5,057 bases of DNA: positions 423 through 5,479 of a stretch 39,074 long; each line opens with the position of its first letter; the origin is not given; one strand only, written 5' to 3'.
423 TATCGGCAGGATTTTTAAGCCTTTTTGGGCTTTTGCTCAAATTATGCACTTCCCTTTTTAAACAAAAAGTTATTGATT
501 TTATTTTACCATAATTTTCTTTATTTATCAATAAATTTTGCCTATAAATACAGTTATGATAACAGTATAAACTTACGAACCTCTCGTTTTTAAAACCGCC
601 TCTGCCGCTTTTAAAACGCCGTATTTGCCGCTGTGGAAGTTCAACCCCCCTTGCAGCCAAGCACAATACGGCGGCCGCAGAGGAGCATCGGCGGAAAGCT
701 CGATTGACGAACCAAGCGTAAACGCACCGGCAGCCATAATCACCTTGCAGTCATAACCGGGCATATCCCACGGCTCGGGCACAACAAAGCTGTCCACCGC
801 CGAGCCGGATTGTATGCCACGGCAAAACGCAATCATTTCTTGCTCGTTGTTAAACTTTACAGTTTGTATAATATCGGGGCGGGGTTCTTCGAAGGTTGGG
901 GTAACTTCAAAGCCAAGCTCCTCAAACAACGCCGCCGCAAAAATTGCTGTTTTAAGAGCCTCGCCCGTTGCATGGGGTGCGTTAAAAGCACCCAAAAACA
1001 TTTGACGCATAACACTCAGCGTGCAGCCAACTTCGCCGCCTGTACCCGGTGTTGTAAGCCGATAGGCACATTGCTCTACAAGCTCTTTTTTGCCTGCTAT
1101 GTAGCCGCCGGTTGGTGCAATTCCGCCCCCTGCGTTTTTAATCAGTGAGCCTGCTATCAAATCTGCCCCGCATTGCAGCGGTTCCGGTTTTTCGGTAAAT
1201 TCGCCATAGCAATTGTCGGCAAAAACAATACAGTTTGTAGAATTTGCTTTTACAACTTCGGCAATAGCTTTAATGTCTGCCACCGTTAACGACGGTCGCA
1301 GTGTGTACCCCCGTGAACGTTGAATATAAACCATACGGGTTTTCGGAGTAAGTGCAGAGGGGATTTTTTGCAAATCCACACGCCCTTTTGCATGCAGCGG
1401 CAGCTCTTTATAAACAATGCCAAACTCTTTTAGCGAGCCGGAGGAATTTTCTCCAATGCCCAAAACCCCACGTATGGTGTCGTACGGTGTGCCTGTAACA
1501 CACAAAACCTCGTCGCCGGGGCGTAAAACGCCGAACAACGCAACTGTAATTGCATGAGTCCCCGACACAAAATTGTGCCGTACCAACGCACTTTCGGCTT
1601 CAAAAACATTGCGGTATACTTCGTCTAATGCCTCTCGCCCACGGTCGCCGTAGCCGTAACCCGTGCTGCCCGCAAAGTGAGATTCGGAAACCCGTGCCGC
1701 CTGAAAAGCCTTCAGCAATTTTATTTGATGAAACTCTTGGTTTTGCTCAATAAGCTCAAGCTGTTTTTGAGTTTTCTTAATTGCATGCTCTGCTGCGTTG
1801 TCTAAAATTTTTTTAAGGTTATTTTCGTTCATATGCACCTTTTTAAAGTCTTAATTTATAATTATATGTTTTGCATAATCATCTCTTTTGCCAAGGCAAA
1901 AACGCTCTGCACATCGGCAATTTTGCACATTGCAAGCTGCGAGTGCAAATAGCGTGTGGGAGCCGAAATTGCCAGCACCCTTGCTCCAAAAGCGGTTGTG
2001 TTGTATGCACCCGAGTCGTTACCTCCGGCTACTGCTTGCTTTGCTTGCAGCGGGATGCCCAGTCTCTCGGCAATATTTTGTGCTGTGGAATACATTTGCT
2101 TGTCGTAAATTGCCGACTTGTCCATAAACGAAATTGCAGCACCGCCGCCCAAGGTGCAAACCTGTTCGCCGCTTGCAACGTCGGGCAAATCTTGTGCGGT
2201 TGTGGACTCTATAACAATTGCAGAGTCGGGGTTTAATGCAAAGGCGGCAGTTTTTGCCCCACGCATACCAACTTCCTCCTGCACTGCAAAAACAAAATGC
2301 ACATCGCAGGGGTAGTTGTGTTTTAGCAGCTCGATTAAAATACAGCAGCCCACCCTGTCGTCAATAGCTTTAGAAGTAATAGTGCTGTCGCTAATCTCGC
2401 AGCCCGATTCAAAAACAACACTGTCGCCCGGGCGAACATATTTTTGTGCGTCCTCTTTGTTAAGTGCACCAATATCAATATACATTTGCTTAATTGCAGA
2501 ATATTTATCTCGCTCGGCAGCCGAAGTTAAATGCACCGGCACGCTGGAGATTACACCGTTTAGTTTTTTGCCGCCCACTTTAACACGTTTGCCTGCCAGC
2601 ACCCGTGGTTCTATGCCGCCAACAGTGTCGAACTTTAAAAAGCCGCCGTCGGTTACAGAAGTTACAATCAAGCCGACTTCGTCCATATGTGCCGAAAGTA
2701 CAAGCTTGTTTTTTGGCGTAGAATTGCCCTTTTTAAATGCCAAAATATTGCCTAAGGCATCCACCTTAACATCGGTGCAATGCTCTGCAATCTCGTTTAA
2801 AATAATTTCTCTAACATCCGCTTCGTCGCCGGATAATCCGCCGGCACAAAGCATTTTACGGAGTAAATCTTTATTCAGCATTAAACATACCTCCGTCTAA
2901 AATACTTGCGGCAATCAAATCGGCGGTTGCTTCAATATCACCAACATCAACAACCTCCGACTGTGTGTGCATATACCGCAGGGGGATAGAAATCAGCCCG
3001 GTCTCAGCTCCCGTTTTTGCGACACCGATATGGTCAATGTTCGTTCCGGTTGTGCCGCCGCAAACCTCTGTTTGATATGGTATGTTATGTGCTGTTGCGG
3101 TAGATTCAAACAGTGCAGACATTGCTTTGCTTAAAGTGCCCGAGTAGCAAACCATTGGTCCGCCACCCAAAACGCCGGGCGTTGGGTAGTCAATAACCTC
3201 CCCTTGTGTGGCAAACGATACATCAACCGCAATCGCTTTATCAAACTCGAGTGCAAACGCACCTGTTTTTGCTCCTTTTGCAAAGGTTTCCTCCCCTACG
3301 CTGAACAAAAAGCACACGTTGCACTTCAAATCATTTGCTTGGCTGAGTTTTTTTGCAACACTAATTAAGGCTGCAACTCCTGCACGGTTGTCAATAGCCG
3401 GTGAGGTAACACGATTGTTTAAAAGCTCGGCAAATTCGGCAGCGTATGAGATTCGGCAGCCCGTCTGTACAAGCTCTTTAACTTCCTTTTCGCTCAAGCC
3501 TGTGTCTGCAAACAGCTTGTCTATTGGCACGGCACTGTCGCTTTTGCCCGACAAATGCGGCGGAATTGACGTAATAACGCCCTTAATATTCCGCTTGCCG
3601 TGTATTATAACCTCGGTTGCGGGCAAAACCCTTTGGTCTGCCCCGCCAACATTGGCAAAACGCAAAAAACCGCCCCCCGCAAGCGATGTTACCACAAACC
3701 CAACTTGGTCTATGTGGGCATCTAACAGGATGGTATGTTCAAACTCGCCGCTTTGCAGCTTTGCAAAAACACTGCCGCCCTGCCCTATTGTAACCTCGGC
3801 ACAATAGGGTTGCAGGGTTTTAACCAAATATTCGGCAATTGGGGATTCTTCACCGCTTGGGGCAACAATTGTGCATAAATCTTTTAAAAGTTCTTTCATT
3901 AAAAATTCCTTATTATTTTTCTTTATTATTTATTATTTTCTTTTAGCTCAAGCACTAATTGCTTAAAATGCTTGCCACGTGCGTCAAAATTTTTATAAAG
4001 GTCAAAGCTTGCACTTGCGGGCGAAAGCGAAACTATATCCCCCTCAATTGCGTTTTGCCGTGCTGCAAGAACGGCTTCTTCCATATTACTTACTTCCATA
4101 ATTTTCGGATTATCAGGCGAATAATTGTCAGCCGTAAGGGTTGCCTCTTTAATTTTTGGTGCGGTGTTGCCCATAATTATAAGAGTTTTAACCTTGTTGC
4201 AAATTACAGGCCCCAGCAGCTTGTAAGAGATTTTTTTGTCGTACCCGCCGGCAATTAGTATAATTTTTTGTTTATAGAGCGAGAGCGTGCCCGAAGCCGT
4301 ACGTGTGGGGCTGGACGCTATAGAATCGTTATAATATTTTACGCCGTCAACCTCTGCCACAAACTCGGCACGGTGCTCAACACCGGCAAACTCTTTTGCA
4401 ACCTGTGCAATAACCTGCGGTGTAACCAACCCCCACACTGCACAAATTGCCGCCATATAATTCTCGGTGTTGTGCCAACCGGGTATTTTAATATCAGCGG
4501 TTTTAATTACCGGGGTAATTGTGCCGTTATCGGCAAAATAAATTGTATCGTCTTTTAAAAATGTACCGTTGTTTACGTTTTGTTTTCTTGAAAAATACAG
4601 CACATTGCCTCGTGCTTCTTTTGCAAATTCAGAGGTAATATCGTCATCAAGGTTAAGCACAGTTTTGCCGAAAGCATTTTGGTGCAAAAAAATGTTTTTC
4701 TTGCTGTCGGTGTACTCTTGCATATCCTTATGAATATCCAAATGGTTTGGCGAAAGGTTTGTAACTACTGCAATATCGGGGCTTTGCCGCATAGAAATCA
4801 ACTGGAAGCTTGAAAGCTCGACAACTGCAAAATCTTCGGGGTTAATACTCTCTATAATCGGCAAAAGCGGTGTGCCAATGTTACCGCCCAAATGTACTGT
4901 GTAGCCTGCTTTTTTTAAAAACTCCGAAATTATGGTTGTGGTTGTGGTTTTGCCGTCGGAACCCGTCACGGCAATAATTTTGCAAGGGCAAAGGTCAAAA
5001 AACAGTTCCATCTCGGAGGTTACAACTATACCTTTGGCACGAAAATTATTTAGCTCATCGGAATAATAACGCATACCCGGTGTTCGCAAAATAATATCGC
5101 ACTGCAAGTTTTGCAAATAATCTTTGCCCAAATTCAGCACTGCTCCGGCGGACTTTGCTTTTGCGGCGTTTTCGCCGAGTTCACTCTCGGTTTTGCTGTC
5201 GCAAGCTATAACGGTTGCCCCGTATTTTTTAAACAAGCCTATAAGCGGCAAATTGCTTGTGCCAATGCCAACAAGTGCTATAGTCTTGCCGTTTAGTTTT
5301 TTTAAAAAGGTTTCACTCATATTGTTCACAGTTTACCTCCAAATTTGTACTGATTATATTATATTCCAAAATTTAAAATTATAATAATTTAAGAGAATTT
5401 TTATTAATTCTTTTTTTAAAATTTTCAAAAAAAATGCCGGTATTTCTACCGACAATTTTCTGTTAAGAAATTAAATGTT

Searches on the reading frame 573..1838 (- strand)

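Call 14: search_protein_families(library=ncbifam, proteins=[window:573-1838:-], max_evalue=0.00001)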
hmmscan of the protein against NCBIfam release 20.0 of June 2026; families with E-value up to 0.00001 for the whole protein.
window:573-1838:- (421 aa): 27 families (the best 25 are shown)
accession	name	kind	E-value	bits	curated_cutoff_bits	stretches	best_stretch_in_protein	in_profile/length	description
NF005695.0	PRK07503.1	equivalog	2e-17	63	666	1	44-257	39-234/403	methionine gamma-lyase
NF004876.0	PRK06234.1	subfamily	5.1e-15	55.4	666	1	45-259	39-237/400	methionine gamma-lyase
NF005871.0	PRK07811.1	equivalog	1.5e-13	50.1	513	1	59-264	51-238/389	cystathionine gamma-synthase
TIGR01328.1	met_gam_lyase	equivalog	7.8e-13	48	549.7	1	44-257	33-228/391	methionine gamma-lyase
TIGR01325.1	O_suc_HS_sulf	equivalog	1.3e-11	43.7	510.05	1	19-265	4-231/380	O-succinylhomoserine sulfhydrylase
NF006003.0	PRK08133.1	equivalog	5.7e-11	41.7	522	1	82-263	79-242/396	O-succinylhomoserine sulfhydrylase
NF006097.0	PRK08249.1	equivalog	2.1e-10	39.6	600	1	60-258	57-236/402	cystathionine gamma-synthase family protein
NF043007.1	CysBLyMetC_Staph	equivalog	7.6e-10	38.2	700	1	43-269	25-230/378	cystathionine beta-lyase MetC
NF005758.0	PRK07582.1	equivalog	1.8e-09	36.8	440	1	46-254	33-218/372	cystathionine gamma-lyase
NF005976.0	PRK08064.1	equivalog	4.6e-09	35.7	627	1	61-261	46-226/390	cystathionine beta-lyase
TIGR01326.1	OAH_OAS_sulfhy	subfamily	8.3e-09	34.6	495.1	1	89-252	77-221/418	O-acetylhomoserine aminocarboxypropyltransferase/cysteine synthase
NF005263.0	PRK06767.1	equivalog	1.2e-08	34.4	617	1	44-256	35-229/392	methionine gamma-lyase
NF005696.0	PRK07504.1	equivalog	1.5e-08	33.8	675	1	45-256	40-233/397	O-succinylhomoserine sulfhydrylase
TIGR01329.1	cysta_beta_ly_E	equivalog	1.7e-08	33.6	487.5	1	36-261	14-224/383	cystathionine beta-lyase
NF005810.0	PRK07671.1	equivalog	1.9e-08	33.8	594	1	53-259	34-221/377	bifunctional cystathionine gamma-lyase/homocysteine desulfhydrase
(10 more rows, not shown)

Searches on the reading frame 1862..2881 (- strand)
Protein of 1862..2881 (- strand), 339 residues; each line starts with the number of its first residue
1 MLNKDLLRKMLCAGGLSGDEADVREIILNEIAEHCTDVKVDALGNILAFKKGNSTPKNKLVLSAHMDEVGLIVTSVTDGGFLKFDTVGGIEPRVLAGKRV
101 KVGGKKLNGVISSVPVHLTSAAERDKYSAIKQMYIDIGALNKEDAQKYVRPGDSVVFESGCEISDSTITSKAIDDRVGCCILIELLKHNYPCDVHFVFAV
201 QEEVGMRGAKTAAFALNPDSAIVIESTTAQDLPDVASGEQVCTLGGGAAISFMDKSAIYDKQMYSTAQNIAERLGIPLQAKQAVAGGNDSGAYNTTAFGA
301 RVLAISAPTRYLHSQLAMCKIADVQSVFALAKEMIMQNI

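Call 14: search_protein_families(library=ncbifam, proteins=[window:1862-2881:-], max_evalue=0.00001)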
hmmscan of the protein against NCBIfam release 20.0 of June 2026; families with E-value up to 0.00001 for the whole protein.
window:1862-2881:- (339 aa): 7 families
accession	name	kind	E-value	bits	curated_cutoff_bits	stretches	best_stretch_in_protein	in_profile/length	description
NF007421.0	PRK09961.1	equivalog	1.2e-58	198.7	412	1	3-336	2-331/345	aminopeptidase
NF007367.0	PRK09864.1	equivalog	1.9e-58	197.9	569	1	3-335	2-338/356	aminopeptidase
NF040822.1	lys_aminopep_Arch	equivalog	1e-54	185.9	700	1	1-335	1-335/345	lysyl aminopeptidase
TIGR03107.1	glu_aminopep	equivalog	1e-49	169.3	469.7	1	14-333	11-336/350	glutamyl aminopeptidase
TIGR03106.1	trio_M42_hydro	equivalog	1.9e-13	50.1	397.75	1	6-277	8-282/343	osmoprotectant NAGGN system M42 family peptidase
NF003367.0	PRK04443.1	equivalog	2.8e-07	30.2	363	1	4-69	10-72/349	[LysW]-lysine hydrolase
NF009555.0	PRK13004.1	equivalog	3.9e-06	26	321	1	5-71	19-83/399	YgeY family selenium metabolism-linked hydrolase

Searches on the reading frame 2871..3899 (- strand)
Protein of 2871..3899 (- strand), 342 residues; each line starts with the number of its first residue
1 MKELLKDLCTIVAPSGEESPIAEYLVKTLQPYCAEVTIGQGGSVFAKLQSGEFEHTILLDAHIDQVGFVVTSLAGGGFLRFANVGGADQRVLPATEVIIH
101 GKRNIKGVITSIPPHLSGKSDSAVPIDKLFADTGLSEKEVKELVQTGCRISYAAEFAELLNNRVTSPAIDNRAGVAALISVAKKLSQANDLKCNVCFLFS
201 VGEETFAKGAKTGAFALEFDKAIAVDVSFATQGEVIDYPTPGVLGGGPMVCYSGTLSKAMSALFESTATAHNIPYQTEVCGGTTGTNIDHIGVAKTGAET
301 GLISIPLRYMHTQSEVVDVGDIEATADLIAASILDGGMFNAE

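Call 14: search_protein_families(library=ncbifam, proteins=[window:2871-3899:-], max_evalue=0.00001)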
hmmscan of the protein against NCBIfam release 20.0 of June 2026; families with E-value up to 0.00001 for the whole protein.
window:2871-3899:- (342 aa): 9 families
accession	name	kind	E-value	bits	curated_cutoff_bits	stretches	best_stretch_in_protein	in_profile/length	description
NF040822.1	lys_aminopep_Arch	equivalog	3.6e-45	154.5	700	1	13-329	15-331/345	lysyl aminopeptidase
NF007421.0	PRK09961.1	equivalog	7.6e-39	133.5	412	1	3-333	4-330/345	aminopeptidase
NF007367.0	PRK09864.1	equivalog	7.7e-34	117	569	1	3-330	4-335/356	aminopeptidase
TIGR03107.1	glu_aminopep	equivalog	1.4e-27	96.6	469.7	1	5-332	4-337/350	glutamyl aminopeptidase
TIGR03106.1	trio_M42_hydro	equivalog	8.1e-14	51.3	397.75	1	1-234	5-246/343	osmoprotectant NAGGN system M42 family peptidase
TIGR01902.1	dapE-lys-deAc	subfamily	1.3e-10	41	163.1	1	3-66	1-62/340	N-acetyl-ornithine/N-acetyl-lysine deacetylase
NF003367.0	PRK04443.1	equivalog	1.3e-08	34.6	363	1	2-66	10-72/349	[LysW]-lysine hydrolase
TIGR01883.1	PepT-like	hypoth_equivalog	4.3e-07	29.3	274.25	0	165-212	95-142/361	peptidase T-like protein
TIGR01900.1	dapE-gram_pos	equivalog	2.3e-06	26.8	304.2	0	2-67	6-70/351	succinyl-diaminopimelate desuccinylase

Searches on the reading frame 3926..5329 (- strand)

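Call 14: search_protein_families(library=ncbifam, proteins=[window:3926-5329:-], max_evalue=0.00001)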
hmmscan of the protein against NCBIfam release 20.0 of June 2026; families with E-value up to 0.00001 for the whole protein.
window:3926-5329:- (467 aa): 20 families
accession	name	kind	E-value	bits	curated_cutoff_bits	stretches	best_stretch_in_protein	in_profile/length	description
TIGR01087.1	murD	equivalog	1.7e-106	356.9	211.95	1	17-459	2-439/441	UDP-N-acetylmuramoyl-L-alanine--D-glutamate ligase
TIGR01082.1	murC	equivalog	3e-28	99.1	335.1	1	21-342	9-328/449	UDP-N-acetylmuramate--L-alanine ligase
NF053647.1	pMurD2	equivalog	7.1e-26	91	550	1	17-257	3-244/405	pseudomurein biosynthesis peptide ligase pMurD2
NF001126.0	PRK00139.1-4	equivalog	9e-26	90.4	373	2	166-332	173-344/486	UDP-N-acetylmuramoyl-L-alanyl-D-glutamate--2,6-diaminopimelate ligase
TIGR01085.1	murE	subfamily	9.1e-25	87.5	257.3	1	166-326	157-328/472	UDP-N-acetylmuramyl-tripeptide synthetase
TIGR01143.1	murF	subfamily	1.5e-24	86.8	288.6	1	114-353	72-322/418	UDP-N-acetylmuramoyl-tripeptide--D-alanyl-D-alanine ligase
NF001124.0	PRK00139.1-2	equivalog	2.2e-23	82.7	476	1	168-433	180-462/500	UDP-N-acetylmuramoyl-L-alanyl-D-glutamate--2,6-diaminopimelate ligase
NF053646.1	pMurD1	equivalog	2.3e-23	82.6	610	1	18-433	4-436/465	pseudomurein biosynthesis peptide ligase pMurD1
NF001123.0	PRK00139.1-1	equivalog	1.7e-20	73.1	586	1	166-330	176-350/493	UDP-N-acetylmuramoyl-L-alanyl-D-glutamate--2,6-diaminopimelate ligase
NF053645.1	pMurC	equivalog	4.3e-20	71.9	560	1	32-251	17-248/492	pseudomurein biosynthesis peptide ligase pMurC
NF008896.0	PRK11929.1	equivalog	1.5e-19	69.4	1023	1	116-359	604-866/965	bifunctional UDP-N-acetylmuramoyl-L-alanyl-D-glutamate--2,6-diaminopimelate ligase MurE/UDP-N-acetylmuramoyl-tripeptide--D-alanyl-D-alanine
TIGR02068.2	cya_phycin_syn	equivalog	3.7e-16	58.3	850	1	184-315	565-713/862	cyanophycin synthetase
NF010628.0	PRK14022.1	equivalog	4.9e-15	55.2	536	1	169-445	183-460/483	UDP-N-acetylmuramoyl-L-alanyl-D-glutamate--L-lysine ligase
NF010623.0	PRK14016.1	subfamily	2.3e-14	52.5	877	1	184-322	566-722/871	cyanophycin synthetase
NF053648.1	pMurE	equivalog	1.2e-12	47.3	600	1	183-321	189-321/464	pseudomurein biosynthesis peptide ligase pMurE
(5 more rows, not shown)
